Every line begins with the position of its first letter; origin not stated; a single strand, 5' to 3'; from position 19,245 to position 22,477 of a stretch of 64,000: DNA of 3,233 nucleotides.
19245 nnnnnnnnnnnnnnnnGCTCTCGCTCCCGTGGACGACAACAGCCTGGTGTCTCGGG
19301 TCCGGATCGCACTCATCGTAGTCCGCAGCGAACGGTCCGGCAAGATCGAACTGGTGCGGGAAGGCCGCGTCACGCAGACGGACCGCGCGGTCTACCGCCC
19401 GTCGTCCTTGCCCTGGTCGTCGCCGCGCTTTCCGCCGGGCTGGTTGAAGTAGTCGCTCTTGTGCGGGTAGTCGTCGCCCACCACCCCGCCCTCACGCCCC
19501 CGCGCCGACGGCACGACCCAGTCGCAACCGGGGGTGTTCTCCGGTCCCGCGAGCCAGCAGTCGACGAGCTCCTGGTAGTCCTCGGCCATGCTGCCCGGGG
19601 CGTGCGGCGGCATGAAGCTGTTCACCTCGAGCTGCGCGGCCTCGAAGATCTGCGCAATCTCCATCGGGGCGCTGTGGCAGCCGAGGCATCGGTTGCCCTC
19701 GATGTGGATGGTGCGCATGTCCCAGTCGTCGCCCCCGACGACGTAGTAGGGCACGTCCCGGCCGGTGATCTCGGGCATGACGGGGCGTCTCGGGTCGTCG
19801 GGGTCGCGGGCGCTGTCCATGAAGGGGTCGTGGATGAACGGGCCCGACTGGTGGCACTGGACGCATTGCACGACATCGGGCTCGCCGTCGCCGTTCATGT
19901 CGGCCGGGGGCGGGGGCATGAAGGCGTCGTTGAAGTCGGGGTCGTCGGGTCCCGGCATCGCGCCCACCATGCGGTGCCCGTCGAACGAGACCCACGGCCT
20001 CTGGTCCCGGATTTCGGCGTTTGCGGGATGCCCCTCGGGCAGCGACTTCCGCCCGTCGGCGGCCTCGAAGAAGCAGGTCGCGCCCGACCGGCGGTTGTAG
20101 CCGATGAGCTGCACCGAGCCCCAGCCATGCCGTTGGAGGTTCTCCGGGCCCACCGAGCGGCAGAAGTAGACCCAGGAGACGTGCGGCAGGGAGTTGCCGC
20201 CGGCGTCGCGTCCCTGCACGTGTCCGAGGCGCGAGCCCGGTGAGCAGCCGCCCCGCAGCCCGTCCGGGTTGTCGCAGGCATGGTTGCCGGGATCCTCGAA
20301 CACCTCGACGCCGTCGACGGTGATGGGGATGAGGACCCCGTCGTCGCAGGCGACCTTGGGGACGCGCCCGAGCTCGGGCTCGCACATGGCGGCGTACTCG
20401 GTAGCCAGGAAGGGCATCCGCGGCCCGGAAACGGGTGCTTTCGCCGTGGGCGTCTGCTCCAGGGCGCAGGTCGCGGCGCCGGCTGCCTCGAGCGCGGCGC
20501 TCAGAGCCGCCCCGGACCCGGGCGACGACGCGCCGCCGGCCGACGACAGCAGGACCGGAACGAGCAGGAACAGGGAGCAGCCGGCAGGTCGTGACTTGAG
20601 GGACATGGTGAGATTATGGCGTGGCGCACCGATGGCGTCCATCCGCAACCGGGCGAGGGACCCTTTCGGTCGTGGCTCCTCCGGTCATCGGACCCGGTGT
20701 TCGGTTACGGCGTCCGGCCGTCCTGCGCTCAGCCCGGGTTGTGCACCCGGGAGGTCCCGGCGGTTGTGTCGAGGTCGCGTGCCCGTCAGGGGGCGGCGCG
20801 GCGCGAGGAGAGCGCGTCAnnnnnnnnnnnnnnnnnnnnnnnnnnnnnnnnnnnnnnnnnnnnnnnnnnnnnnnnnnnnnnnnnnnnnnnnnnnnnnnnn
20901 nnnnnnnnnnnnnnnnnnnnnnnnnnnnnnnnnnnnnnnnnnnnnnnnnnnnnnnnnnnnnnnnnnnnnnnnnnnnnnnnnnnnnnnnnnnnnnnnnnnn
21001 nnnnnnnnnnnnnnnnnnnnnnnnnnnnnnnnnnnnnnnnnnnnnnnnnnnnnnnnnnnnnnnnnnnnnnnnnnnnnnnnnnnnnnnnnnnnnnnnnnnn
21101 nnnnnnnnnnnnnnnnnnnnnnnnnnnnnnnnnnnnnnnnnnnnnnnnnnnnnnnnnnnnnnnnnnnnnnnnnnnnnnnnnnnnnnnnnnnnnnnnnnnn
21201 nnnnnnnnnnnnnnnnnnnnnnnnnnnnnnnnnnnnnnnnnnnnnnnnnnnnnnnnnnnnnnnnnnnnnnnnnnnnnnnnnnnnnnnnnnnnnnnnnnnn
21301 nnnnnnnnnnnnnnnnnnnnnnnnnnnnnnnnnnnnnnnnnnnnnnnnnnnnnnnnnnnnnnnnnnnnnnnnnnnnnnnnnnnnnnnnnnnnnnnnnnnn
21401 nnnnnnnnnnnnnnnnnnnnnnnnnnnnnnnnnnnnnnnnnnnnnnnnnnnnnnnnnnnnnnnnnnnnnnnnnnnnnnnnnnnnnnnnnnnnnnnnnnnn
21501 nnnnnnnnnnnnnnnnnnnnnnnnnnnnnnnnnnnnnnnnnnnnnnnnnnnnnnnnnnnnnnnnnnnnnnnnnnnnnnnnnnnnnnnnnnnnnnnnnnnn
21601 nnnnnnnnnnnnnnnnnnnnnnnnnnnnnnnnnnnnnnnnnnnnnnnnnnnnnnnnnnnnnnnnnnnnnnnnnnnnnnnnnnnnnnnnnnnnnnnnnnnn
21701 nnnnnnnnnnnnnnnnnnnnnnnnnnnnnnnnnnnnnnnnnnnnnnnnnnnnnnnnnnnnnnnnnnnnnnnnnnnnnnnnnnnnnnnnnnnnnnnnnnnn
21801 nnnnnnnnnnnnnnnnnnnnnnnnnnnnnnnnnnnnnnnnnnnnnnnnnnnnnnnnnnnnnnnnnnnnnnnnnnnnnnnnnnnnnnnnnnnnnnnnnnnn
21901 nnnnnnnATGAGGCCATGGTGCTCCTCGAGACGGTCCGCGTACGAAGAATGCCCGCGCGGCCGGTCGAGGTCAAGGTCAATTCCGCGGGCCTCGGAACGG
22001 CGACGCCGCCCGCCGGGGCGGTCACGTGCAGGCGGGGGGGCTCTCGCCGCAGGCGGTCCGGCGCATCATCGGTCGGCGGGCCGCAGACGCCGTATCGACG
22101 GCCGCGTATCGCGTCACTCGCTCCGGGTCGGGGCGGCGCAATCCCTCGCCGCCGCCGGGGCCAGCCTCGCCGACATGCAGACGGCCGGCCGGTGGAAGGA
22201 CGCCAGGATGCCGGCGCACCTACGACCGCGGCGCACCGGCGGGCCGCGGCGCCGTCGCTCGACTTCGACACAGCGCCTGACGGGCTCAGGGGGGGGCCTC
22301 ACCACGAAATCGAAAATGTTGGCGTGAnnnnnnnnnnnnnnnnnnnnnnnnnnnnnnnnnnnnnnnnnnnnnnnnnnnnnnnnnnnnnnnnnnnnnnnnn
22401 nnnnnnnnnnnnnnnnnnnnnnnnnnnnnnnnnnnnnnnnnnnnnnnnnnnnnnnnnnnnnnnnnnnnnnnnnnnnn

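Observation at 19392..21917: Tandem pair of secreted Cys-rich di-heme proteins with no recognisable family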

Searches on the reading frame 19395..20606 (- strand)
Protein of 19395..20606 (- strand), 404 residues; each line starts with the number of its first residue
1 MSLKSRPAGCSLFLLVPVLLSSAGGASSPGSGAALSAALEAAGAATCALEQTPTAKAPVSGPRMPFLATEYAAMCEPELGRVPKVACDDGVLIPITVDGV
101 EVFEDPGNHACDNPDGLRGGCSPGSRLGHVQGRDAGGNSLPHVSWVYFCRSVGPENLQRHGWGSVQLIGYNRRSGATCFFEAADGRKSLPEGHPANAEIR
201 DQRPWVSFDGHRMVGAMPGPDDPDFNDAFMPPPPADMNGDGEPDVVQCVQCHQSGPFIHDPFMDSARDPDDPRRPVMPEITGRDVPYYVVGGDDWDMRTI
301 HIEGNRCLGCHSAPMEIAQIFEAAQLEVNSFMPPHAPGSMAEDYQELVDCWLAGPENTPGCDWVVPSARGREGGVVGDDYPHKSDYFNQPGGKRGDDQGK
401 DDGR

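Call 5: search_protein_families(library=pfam, proteins=[window:19395-20606:-], max_evalue=1)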
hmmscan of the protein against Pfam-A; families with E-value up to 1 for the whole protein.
window:19395-20606:- (404 aa): 2 families
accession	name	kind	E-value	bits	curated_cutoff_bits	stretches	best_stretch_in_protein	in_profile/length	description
PF03892.19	NapB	-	0.23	12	25.1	0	299-329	59-87/127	Nitrate reductase cytochrome c-type subunit (NapB)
PF11845.13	Tll0287-like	-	0.34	11.8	24.1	0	297-318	94-115/144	Tll0287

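Call 6: search_protein_families(library=ncbifam, proteins=[window:19395-20606:-], max_evalue=1)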
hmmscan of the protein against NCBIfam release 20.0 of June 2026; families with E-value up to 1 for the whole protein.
window:19395-20606:- (404 aa): 0 families

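Call 8: find_homologous_proteins(query=window:19395-20606:-)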
Query window:19395-20606:- (404 aa): 253 proteins with E <= 0.001 among 8000 candidates; the best 120 are listed.
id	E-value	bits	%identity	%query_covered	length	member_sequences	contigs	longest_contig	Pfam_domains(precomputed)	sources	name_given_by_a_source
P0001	4.5e-247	839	89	99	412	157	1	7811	-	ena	-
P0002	2.2e-236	803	84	99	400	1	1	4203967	-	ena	-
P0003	1.3e-219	748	94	82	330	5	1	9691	-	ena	-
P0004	6.9e-178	610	92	68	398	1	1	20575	-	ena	-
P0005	2.2e-114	401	85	53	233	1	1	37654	-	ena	-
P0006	3.1e-96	341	53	75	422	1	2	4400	-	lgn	-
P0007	1.5e-95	339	52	80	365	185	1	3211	-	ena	-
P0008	1.2e-94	336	49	94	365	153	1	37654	-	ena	-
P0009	4.1e-94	334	51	82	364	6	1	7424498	-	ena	-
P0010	2.6e-93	332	48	87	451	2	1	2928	PF00321.23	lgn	-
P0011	7.8e-93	330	48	86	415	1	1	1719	-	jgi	jgi:hypothetical protein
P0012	1.6e-92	329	51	84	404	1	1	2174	-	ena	-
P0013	4.2e-92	328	49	81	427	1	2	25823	-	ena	-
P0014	7.0e-92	327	51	74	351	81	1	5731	-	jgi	jgi:hypothetical protein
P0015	1.1e-91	326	51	83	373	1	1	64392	-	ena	-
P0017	2.4e-91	325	49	84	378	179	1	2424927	-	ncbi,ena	-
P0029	1.8e-87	312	48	81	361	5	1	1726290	-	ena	-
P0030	4.4e-87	311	47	84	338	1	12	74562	-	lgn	-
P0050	1.4e-83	300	51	75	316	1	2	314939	-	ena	-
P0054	3.2e-83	298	46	90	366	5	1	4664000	-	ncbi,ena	-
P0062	1.4e-81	293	50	75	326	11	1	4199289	-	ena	-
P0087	2.6e-77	279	45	80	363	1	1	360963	-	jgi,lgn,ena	-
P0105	2.9e-74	269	45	82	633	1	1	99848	-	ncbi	-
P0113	1.0e-73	267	42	89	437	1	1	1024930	-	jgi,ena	-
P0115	2.5e-73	266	44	81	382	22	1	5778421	-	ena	-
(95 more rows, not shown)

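Call 13: find_encoding_contigs(protein=P0054, flank=8000, max_places=3)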
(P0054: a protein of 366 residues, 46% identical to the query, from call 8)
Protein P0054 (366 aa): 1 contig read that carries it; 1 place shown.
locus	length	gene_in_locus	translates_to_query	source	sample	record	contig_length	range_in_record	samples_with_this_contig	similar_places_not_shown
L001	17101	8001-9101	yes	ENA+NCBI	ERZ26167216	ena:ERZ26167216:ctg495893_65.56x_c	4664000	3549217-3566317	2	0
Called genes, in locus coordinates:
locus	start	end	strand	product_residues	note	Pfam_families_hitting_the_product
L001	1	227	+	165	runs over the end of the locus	PF14464:Prok-JAB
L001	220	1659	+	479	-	PF18145:SAVED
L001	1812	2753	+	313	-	PF14280:DUF4365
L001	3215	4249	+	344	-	-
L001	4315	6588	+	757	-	PF00069:Pkinase, PF07714:PK_Tyr_Ser-Thr, PF07719:TPR_2 (faint), PF14559:TPR_19 (faint), PF00515:TPR_1 (faint), PF13414:TPR_11 (faint), PF13431:TPR_17 (faint)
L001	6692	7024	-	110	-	PF02452:PemK_toxin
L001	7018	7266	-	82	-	PF04014:MazE_antitoxin (weak)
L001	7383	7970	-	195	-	PF00581:Rhodanese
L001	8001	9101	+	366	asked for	-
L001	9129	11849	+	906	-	PF00069:Pkinase, PF01636:APH (faint), PF03109:ABC1 (faint), PF07714:PK_Tyr_Ser-Thr, PF07676:PD40 (faint), PF00930:DPPIV_N (faint), PF26549:Tricorn_N (weak), PF26550:Tricorn_2nd (weak)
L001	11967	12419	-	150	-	PF07978:NIPSNAP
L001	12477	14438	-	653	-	PF01011:PQQ, PF13360:PQQ_2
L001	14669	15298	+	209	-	PF06537:DHOR (faint)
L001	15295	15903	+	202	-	PF06537:DHOR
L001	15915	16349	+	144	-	PF00355:Rieske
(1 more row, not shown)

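Call 14: find_encoding_contigs(protein=P0115, flank=8000, max_places=3)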
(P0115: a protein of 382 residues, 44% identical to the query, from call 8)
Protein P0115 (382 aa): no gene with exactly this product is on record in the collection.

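Call 15: find_encoding_contigs(protein=P0062, flank=8000, max_places=3)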
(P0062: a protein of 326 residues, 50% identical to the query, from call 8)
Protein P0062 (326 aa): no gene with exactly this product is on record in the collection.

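Call 19: search_protein_families(library=pfam, proteins=[P0105], max_evalue=0.01)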
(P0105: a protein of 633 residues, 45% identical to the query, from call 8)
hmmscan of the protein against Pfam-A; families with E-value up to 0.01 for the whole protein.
P0105 (633 aa): 0 families

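Call 34: find_encoding_contigs(protein=P0017, flank=6000, max_places=2)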
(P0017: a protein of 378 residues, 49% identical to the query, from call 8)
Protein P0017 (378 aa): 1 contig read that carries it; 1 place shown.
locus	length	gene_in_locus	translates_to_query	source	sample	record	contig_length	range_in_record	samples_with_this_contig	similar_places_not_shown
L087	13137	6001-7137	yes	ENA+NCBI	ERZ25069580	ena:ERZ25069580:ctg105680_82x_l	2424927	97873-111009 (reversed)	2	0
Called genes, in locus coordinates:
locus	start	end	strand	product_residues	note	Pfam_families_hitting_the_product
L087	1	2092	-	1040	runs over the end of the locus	PF13715:CarbopepD_reg_2 (faint), PF13620:CarboxypepD_reg (weak)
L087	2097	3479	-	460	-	-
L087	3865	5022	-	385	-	PF20434:BD-FAE, PF07859:Abhydrolase_3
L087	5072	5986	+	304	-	PF02668:TauD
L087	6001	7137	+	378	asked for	-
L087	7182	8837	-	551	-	PF01839:FG-GAP (faint), PF13517:FG-GAP_3, PF07593:UnbV_ASPIC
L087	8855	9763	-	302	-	PF00515:TPR_1 (faint), PF07719:TPR_2 (faint), PF12895:ANAPC3 (faint), PF13174:TPR_6 (faint), PF13181:TPR_8 (faint), PF23914:TPR_CcmH_CycH (weak), PF14559:TPR_19, PF13432:TPR_16 (weak), +9 more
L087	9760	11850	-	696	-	PF23914:TPR_CcmH_CycH (weak), PF13432:TPR_16 (weak), PF14559:TPR_19, PF13432:TPR_16, PF13414:TPR_11, PF13432:TPR_16, PF14559:TPR_19, PF13414:TPR_11, +28 more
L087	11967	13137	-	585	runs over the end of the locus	-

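Call 35: find_encoding_contigs(protein=P0113, flank=6000, max_places=2)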
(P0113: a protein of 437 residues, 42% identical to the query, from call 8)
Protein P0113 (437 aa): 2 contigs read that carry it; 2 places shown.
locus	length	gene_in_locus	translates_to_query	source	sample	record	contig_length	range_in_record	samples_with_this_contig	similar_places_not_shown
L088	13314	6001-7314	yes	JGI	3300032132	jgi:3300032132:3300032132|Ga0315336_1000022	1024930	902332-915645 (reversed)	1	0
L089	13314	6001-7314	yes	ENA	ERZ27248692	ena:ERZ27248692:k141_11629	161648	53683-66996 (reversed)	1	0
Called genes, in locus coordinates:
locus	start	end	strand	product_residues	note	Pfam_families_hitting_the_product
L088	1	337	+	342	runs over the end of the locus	PF00274:Glycolytic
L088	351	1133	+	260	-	PF04199:Cyclase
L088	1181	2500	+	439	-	-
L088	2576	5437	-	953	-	PF01326:PPDK_N, PF27448:Rph_4th, PF00391:PEP-utilizers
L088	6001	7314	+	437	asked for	-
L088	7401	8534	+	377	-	-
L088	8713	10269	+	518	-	PF13360:PQQ_2, PF13570:Beta-prop_ACSF4 (faint), PF01011:PQQ (faint), PF13360:PQQ_2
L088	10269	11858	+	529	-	PF00135:COesterase, PF20434:BD-FAE (weak), PF07859:Abhydrolase_3 (faint)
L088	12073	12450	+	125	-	PF03965:Penicillinase_R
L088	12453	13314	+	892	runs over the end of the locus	PF05569:Peptidase_M56, PF12799:LRR_4 (faint), PF13516:LRR_6 (faint), PF23598:LRR_14, PF13855:LRR_8 (faint)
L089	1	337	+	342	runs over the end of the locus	PF00274:Glycolytic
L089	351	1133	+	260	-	PF04199:Cyclase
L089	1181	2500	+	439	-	-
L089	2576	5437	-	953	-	PF01326:PPDK_N, PF27448:Rph_4th, PF00391:PEP-utilizers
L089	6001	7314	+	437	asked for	-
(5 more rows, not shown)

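Call 36: find_encoding_contigs(protein=P0087, flank=6000, max_places=2)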
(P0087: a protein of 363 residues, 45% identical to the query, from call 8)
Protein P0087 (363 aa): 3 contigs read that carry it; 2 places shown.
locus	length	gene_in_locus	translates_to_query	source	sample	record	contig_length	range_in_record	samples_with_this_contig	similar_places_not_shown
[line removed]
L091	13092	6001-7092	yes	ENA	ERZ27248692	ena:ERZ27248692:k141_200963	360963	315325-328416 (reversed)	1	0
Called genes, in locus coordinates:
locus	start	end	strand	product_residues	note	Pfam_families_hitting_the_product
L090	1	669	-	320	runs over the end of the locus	PF08240:ADH_N, PF00107:ADH_zinc_N, PF13602:ADH_zinc_N_2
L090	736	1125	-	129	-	PF01042:Ribonuc_L-PSP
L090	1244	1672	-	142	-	PF00903:Glyoxalase, PF13468:Glyoxalase_3 (weak), PF13669:Glyoxalase_4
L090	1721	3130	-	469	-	PF00884:Sulfatase, PF01663:Phosphodiest, PF16347:SGSH_C (weak)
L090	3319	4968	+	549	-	PF12796:Ank_2, PF13637:Ank_4 (weak), PF00023:Ank, PF13637:Ank_4, PF12796:Ank_2, PF00023:Ank (weak), PF12796:Ank_2, PF13606:Ank_3 (weak), +5 more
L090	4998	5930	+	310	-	PF03413:PepSY (weak)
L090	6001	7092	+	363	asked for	-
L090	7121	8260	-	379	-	-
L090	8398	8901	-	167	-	PF12158:DUF3592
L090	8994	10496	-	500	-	PF00884:Sulfatase, PF01663:Phosphodiest, PF16347:SGSH_C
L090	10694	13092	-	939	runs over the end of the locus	PF00069:Pkinase, PF03109:ABC1 (faint), PF07714:PK_Tyr_Ser-Thr, PF26549:Tricorn_N (faint), PF07676:PD40 (faint)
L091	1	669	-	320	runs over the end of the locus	PF08240:ADH_N, PF00107:ADH_zinc_N, PF13602:ADH_zinc_N_2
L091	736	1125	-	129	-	PF01042:Ribonuc_L-PSP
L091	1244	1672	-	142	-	PF00903:Glyoxalase, PF13468:Glyoxalase_3 (weak), PF13669:Glyoxalase_4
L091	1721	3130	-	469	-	PF00884:Sulfatase, PF01663:Phosphodiest, PF16347:SGSH_C (weak)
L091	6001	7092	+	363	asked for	-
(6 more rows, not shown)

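Call 37: find_encoding_contigs(protein=P0050, flank=6000, max_places=2)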
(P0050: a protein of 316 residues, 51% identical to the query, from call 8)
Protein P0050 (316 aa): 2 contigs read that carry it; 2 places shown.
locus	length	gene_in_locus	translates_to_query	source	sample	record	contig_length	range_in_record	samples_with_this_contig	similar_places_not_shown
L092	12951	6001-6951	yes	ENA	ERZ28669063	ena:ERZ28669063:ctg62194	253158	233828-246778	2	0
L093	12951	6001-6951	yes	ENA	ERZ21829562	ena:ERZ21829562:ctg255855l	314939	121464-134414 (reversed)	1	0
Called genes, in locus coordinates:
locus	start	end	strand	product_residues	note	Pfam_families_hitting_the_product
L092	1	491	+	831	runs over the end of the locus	PF07635:PSCyt1 (faint), PF13442:Cytochrome_CBB3 (faint), PF07626:PSD3, PF07637:PSD5, PF07631:PSD4, PF07627:PSCyt3, PF07624:PSD2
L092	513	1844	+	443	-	PF07586:HXXSHH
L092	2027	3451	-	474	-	-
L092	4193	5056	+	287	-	PF01548:DEDD_Tnp_IS110 (weak), PF02371:Transposase_20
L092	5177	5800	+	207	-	-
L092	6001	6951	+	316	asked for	-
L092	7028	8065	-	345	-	-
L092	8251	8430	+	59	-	-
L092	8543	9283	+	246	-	-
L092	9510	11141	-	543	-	PF02369:Big_1 (faint), PF10670:DUF4198 (faint), PF09430:EMC7_beta-sandw (faint), PF13620:CarboxypepD_reg, PF13715:CarbopepD_reg_2 (weak), PF17210:SdrD_B (faint), PF13620:CarboxypepD_reg, PF13715:CarbopepD_reg_2 (weak), +3 more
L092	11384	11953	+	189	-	PF04542:Sigma70_r2, PF08281:Sigma70_r4_2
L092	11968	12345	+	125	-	-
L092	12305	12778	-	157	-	PF07858:LEH, PF13474:SnoaL_3 (weak), PF14534:DUF4440 (weak), PF12680:SnoaL_2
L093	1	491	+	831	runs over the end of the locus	PF07635:PSCyt1 (faint), PF13442:Cytochrome_CBB3 (faint), PF07626:PSD3, PF07637:PSD5, PF07631:PSD4, PF07627:PSCyt3, PF07624:PSD2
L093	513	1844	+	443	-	PF07586:HXXSHH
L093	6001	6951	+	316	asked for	-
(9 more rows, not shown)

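Call 65: search_protein_families(library=pfam, proteins=[L087:5072-5986:+], max_evalue=0.001)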
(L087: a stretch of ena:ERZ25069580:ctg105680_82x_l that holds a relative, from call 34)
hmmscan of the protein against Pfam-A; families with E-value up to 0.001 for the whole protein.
L087:5072-5986:+ (304 aa): 1 family
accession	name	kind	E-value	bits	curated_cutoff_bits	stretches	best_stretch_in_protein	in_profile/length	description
PF02668.22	TauD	-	4.4e-57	194.4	27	1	7-248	4-267/267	Taurine catabolism dioxygenase TauD, TfdA family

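Call 74: search_protein_families(library=pfam, alignment_id=A4, max_evalue=0.00001)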
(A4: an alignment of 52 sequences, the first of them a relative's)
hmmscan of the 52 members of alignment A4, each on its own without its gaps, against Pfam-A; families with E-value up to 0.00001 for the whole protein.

A. member 1, L001:7338-7982:+ (215 aa): 0 families

B. families by the number of members that match (of 52 scanned): 27 families (the first 25 are shown)
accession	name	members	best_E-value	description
PF02668.22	TauD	11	8.1e-59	Taurine catabolism dioxygenase TauD, TfdA family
PF04773.18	FecR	4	2.3e-18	FecR protein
PF01011.28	PQQ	3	4.2e-194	Glucose/ethanol/alcohol dehydrogenase, beta-propeller domain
PF09994.14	T6SS_Tle1-like_cat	3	2.6e-82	T6SS, Phospholipase effector Tle1-like, catalytic domain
PF01548.23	DEDD_Tnp_IS110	3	1.3e-34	Transposase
PF13360.13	PQQ_2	3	3.8e-27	Outer membrane protein assembly factor BamB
PF02371.22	Transposase_20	3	3.7e-15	Transposase IS116/IS110/IS902 family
PF02738.23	MoCoBD_1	2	2.5e-40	Molybdopterin cofactor-binding domain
PF20256.3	MoCoBD_2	2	5e-29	Molybdopterin cofactor-binding domain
PF01315.27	Ald_Xan_dh_C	2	1.7e-07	Aldehyde oxidase and xanthine dehydrogenase, a/b hammerhead domain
PF07995.17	GSDH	1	6.3e-119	Glucose / Sorbosone dehydrogenase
PF05569.17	Peptidase_M56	1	1e-52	BlaR1 peptidase M56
PF01979.26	Amidohydro_1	1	7.1e-19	Amidohydrolase family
PF00263.26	Secretin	1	4.4e-14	Bacterial type II and III secretion system protein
PF14559.12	TPR_19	1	1.1e-13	Tetratricopeptide repeat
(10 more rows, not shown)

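Call 95: find_encoding_contigs(protein=P0029, flank=5000, max_places=2)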
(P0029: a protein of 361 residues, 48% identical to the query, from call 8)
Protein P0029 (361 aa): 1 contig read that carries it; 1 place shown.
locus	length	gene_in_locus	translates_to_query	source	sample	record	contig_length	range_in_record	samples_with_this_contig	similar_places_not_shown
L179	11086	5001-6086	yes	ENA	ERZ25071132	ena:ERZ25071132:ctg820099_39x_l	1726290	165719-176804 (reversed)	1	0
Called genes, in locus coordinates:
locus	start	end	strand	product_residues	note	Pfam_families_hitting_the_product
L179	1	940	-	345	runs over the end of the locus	PF00528:BPD_transp_1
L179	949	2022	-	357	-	PF00528:BPD_transp_1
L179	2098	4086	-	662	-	PF00496:SBP_bac_5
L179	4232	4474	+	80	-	-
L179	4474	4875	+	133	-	PF01850:PIN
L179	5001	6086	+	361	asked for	-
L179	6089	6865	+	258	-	PF00106:adh_short, PF01370:Epimerase (weak), PF08659:KR, PF13561:adh_short_C2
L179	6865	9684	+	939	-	PF01326:PPDK_N, PF27448:Rph_4th, PF00391:PEP-utilizers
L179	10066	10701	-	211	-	-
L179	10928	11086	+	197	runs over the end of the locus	-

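Call 96: find_encoding_contigs(protein=P0030, flank=5000, max_places=3)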
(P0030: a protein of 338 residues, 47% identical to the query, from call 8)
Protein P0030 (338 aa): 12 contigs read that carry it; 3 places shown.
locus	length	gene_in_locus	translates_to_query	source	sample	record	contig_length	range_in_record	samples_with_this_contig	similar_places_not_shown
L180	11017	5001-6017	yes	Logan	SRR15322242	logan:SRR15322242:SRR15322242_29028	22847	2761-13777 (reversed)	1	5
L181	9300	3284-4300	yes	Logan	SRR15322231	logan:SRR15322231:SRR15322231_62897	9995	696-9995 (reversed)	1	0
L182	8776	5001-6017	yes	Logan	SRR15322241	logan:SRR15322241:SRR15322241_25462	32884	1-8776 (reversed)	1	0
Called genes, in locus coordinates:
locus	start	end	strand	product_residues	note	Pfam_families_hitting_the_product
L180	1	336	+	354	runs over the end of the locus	-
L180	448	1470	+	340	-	-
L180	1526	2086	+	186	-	PF00959:Phage_lysozyme (weak)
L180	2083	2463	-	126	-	-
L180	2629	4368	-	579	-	PF00515:TPR_1 (faint), PF07719:TPR_2 (faint), PF13176:TPR_7 (faint), PF13429:TPR_15, PF14559:TPR_19 (weak), PF13181:TPR_8 (weak), PF00685:Sulfotransfer_1, PF13469:Sulfotransfer_3, +11 more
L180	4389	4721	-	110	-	-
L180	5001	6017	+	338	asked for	-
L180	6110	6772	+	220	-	PF13759:2OG-FeII_Oxy_5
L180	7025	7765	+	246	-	PF07238:PilZ (weak)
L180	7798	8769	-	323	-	-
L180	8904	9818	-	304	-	PF01510:Amidase_2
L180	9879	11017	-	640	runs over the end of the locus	PF16177:ACAS_N (weak), PF00501:AMP-binding, PF13193:AMP-binding_C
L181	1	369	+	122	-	?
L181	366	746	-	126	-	-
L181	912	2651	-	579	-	PF00515:TPR_1 (faint), PF07719:TPR_2 (faint), PF13176:TPR_7 (faint), PF13429:TPR_15, PF14559:TPR_19 (weak), PF13181:TPR_8 (weak), PF00685:Sulfotransfer_1, PF13469:Sulfotransfer_3, +11 more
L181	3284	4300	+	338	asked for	-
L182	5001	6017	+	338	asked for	-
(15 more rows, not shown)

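Call 97: find_encoding_contigs(protein=P0013, flank=5000, max_places=2)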
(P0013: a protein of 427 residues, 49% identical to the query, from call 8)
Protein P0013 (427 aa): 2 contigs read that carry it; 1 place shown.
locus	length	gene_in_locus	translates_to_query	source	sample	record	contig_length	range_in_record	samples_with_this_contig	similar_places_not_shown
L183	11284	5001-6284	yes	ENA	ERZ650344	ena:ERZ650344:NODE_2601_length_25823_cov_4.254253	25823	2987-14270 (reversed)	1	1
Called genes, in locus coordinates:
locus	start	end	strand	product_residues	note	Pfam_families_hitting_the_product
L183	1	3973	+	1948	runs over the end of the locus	PF03534:SpvB, PF01839:FG-GAP (faint), PF13517:FG-GAP_3 (weak), PF12256:TcdB_toxin_midN, PF05593:RHS_repeat (weak), PF25023:TEN_YD-shell, PF03527:RHS (weak), PF25023:TEN_YD-shell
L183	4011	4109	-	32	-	-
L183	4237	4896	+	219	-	-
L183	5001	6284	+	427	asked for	-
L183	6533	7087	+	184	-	-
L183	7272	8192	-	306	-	PF00126:HTH_1, PF03466:LysR_substrate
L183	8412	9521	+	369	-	PF05368:NmrA (weak), PF01073:3Beta_HSD (weak), PF01370:Epimerase, PF07993:NAD_binding_4 (faint), PF13460:NAD_binding_10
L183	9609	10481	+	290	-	-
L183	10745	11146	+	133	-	-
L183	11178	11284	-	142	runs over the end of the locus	PF04940:BLUF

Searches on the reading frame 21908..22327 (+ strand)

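Call 83: search_protein_families(library=pfam, proteins=[window:21908-22327:+], max_evalue=0.01)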
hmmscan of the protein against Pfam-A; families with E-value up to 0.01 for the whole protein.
window:21908-22327:+ (139 aa): 1 family
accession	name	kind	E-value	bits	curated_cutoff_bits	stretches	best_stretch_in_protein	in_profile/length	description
PF00589.27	Phage_integrase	-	0.009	16.2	27.1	0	55-101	115-161/172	Phage integrase family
